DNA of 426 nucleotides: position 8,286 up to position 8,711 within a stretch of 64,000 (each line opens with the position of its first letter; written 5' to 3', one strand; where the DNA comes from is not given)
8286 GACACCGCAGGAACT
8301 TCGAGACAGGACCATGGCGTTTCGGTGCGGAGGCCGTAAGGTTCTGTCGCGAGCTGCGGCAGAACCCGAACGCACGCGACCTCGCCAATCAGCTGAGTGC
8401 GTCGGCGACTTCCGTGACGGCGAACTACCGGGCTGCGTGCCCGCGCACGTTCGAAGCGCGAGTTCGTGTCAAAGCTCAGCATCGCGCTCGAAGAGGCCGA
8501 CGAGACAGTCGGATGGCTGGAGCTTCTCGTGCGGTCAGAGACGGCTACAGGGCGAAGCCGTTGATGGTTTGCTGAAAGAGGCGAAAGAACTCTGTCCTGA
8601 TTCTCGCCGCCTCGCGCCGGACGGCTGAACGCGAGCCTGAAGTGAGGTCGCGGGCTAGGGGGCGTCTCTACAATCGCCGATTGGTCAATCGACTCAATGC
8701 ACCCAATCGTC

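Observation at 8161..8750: Four-helix-bundle (23S-rRNA-IVS/Avd-like) gene sitting in the loop of a GATTGNG-heptamer hairpin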

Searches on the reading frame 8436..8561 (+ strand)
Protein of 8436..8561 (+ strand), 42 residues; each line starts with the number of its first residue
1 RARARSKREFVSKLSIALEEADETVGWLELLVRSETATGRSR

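Call 12: search_protein_families(library=pfam, proteins=[window:8436-8561:+], max_evalue=1)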
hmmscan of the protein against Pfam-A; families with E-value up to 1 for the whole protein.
seq(42 aa): 1 family
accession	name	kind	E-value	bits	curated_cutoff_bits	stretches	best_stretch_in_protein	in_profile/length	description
PF05635.17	23S_rRNA_IVP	-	2.7e-05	24.8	33.8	1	3-37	51-85/106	23S rRNA-intervening sequence protein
